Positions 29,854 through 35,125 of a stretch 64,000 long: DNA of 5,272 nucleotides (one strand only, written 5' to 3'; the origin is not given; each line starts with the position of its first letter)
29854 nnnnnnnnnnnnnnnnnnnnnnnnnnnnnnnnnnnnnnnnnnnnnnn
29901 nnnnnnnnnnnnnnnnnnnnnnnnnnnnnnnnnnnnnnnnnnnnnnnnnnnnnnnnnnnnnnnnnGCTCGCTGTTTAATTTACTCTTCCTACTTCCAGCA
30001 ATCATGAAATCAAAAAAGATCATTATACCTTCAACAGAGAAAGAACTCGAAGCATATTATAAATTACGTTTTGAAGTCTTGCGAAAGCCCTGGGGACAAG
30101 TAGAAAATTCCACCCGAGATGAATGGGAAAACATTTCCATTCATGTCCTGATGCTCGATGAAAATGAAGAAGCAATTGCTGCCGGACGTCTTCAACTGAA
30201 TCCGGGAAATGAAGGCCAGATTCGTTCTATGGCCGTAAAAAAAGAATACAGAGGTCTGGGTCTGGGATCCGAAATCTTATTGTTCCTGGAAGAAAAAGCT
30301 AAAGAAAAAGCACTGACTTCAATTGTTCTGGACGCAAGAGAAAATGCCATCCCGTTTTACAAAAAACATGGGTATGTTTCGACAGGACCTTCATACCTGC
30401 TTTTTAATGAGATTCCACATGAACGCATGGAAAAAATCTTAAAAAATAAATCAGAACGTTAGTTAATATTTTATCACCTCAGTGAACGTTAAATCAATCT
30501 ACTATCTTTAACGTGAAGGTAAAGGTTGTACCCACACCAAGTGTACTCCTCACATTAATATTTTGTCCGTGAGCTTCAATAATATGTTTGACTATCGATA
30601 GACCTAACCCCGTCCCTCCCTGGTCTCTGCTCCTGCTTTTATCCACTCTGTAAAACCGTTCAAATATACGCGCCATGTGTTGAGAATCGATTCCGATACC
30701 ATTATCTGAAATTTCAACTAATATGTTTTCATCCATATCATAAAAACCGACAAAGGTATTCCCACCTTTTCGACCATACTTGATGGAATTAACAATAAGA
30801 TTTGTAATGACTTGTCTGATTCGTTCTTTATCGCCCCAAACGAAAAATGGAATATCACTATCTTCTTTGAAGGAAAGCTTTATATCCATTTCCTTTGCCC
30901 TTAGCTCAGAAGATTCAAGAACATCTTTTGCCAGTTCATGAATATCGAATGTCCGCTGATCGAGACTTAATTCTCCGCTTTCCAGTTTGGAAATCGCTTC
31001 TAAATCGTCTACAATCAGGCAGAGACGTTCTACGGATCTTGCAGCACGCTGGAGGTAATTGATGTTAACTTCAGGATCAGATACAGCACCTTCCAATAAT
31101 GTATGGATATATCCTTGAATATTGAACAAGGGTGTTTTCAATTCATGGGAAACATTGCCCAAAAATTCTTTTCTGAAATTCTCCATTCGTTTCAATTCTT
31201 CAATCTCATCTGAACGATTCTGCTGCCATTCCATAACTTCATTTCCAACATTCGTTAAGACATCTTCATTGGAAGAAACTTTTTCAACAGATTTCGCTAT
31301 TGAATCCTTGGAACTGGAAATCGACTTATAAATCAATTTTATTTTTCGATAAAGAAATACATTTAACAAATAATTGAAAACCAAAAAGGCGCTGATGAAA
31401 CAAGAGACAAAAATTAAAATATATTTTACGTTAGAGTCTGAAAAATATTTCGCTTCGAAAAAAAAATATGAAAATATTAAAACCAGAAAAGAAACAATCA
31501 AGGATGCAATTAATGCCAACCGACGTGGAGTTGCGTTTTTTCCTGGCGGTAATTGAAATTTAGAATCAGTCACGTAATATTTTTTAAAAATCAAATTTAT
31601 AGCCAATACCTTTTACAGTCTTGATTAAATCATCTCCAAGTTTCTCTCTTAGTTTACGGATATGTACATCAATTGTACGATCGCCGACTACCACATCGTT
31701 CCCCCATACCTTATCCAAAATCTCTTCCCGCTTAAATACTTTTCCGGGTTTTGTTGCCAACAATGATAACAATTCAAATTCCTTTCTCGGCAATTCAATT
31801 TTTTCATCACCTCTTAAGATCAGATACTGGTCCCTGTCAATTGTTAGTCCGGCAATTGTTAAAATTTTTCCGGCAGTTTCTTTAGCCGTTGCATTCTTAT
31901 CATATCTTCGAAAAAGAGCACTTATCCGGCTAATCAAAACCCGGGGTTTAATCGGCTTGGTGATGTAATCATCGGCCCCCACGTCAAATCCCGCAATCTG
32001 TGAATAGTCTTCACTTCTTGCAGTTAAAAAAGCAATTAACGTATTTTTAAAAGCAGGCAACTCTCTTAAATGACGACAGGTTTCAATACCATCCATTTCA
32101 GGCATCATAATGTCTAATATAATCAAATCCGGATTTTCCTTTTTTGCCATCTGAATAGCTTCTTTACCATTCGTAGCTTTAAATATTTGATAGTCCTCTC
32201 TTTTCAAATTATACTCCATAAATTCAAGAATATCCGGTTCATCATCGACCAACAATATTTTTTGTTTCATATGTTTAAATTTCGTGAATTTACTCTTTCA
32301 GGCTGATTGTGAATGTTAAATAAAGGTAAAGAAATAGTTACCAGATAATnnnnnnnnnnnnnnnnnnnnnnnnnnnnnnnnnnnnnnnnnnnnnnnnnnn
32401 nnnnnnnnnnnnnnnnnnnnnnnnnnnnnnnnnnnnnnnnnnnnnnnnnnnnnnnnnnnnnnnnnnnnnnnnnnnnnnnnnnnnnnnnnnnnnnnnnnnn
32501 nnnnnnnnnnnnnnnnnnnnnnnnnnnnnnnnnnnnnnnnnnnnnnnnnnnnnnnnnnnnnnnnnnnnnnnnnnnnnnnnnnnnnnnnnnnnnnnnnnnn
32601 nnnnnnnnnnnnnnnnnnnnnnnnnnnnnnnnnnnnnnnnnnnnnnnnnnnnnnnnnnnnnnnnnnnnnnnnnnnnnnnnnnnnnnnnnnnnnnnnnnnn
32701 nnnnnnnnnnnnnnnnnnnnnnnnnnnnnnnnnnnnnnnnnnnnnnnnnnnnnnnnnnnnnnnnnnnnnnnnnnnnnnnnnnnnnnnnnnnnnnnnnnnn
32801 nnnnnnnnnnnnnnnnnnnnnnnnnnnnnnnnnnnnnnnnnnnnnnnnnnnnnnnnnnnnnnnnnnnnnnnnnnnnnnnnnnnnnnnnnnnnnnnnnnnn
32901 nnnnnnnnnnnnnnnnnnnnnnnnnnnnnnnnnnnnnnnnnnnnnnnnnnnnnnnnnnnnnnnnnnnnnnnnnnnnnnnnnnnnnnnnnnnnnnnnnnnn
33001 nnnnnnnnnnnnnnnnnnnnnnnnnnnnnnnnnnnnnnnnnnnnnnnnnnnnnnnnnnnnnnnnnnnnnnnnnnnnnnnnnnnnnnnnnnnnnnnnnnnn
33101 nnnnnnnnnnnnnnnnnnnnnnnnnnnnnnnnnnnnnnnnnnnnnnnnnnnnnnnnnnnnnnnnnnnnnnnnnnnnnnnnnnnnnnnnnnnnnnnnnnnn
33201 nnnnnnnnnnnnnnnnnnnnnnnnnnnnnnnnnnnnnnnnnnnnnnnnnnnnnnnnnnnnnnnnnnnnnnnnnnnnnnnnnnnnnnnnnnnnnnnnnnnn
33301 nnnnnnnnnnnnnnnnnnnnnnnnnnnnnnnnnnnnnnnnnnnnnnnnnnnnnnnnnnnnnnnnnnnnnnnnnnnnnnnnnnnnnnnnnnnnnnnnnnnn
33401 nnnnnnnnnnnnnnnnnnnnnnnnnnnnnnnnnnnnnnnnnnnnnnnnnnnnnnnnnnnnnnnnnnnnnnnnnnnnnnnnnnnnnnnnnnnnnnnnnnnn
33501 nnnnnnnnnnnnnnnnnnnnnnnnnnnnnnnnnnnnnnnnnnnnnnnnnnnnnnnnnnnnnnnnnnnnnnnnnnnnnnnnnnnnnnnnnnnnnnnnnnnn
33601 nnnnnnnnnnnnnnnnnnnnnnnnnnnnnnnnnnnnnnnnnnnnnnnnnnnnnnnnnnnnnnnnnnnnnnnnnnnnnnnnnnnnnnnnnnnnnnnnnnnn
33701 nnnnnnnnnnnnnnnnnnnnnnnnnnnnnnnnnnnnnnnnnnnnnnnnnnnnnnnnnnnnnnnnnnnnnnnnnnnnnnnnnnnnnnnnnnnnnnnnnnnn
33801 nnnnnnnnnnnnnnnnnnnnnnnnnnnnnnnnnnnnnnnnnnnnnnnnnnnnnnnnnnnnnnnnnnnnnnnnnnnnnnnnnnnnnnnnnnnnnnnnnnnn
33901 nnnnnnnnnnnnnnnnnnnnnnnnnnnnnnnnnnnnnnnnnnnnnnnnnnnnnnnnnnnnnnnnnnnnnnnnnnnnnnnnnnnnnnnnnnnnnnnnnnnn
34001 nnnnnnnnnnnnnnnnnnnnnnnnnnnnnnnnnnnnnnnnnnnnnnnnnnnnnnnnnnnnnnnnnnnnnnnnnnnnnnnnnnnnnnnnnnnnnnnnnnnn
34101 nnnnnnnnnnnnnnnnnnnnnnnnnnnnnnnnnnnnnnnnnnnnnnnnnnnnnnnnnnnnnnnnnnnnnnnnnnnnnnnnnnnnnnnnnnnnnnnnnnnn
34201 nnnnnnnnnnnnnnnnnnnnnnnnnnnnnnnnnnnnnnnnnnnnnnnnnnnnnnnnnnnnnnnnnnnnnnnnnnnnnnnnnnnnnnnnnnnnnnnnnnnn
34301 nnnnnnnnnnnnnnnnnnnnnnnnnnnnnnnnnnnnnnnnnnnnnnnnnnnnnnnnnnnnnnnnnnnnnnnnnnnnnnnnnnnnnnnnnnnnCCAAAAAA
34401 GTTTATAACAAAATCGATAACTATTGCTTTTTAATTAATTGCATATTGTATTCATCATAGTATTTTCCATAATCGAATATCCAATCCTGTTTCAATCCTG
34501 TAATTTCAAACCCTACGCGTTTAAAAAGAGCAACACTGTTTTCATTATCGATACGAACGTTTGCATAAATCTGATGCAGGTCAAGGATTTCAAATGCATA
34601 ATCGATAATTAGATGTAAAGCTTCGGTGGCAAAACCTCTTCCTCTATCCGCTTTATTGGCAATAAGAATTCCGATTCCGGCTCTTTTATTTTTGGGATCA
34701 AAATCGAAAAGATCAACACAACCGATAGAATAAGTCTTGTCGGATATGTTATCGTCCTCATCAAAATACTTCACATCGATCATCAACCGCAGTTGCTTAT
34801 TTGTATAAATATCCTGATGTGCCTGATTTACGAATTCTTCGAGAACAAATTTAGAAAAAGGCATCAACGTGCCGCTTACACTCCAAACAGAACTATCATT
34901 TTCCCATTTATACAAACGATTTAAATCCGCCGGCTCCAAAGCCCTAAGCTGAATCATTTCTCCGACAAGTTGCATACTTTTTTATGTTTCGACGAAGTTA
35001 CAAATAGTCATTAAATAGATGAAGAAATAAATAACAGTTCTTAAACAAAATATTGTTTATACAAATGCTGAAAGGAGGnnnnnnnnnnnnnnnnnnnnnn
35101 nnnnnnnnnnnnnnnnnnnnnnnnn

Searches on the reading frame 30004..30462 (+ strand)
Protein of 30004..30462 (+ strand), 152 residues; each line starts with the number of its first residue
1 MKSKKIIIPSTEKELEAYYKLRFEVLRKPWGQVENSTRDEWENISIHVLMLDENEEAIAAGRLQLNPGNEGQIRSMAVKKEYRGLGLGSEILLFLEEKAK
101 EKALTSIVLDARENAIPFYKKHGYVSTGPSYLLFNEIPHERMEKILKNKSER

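Call 7: search_protein_families(library=pfam, proteins=[window:30004-30462:+], max_evalue=0.001)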
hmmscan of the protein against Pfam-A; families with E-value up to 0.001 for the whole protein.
window:30004-30462:+ (152 aa): 4 families
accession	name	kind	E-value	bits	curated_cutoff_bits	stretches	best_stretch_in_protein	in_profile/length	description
PF00583.31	Acetyltransf_1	-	5.5e-17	62.5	20.7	1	16-124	2-116/116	Acetyltransferase (GNAT) family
PF13508.13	Acetyltransf_7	-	3.5e-13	50.2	27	1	47-125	4-83/84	Acetyltransferase (GNAT) domain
PF13673.13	Acetyltransf_10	-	3.8e-13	50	23.6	1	39-145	24-127/128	Acetyltransferase (GNAT) domain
PF08445.16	FR47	-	0.00058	20.2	22.1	1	54-125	8-78/86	FR47-like protein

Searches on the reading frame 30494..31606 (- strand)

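Call 7: search_protein_families(library=pfam, proteins=[window:30494-31606:-], max_evalue=0.001)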
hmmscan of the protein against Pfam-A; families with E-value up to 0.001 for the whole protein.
window:30494-31606:- (370 aa): 2 families
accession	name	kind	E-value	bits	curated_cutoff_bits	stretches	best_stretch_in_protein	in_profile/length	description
PF02518.31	HATPase_c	-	5.3e-30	104.6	26.4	1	258-368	1-109/111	Histidine kinase-, DNA gyrase B-, and HSP90-like ATPase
PF00512.31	HisKA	-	1.3e-14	54.4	26.9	1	145-211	2-66/66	His Kinase A (phospho-acceptor) domain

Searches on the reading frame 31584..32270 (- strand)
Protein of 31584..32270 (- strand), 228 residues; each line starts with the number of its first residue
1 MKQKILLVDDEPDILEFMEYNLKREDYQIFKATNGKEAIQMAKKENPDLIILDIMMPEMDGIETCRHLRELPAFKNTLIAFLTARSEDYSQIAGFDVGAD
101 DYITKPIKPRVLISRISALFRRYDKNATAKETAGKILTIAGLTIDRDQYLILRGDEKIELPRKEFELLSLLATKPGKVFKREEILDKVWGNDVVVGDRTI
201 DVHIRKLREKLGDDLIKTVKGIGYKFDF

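Call 7: search_protein_families(library=pfam, proteins=[window:31584-32270:-], max_evalue=0.001)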
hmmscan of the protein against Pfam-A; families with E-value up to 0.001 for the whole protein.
window:31584-32270:- (228 aa): 2 families
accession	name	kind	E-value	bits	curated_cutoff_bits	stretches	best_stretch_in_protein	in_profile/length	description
PF00072.30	Response_reg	-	2.2e-31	108.7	30.2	1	5-116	1-110/111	Response regulator receiver domain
PF00486.34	Trans_reg_C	-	1.9e-26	92.4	26.2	1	156-226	2-77/77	Transcriptional regulatory protein, C terminal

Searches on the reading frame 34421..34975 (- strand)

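Call 7: search_protein_families(library=pfam, proteins=[window:34421-34975:-], max_evalue=0.001)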
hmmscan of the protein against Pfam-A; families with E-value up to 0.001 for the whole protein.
window:34421-34975:- (184 aa): 5 families
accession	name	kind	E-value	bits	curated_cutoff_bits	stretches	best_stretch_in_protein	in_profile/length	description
PF13302.13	Acetyltransf_3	-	5.6e-22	79.4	25.4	1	9-157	3-138/138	Acetyltransferase (GNAT) domain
PF13420.13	Acetyltransf_4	-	3.3e-13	50.4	24.3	1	10-175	1-153/155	Acetyltransferase (GNAT) domain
PF00583.31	Acetyltransf_1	-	2.9e-10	40.9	20.7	1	83-156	44-116/116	Acetyltransferase (GNAT) family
PF13523.12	Acetyltransf_8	-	3.6e-10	40.1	27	1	17-159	5-140/145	Acetyltransferase (GNAT) domain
PF08445.16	FR47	-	0.00026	21.3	22.1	1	98-165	21-85/86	FR47-like protein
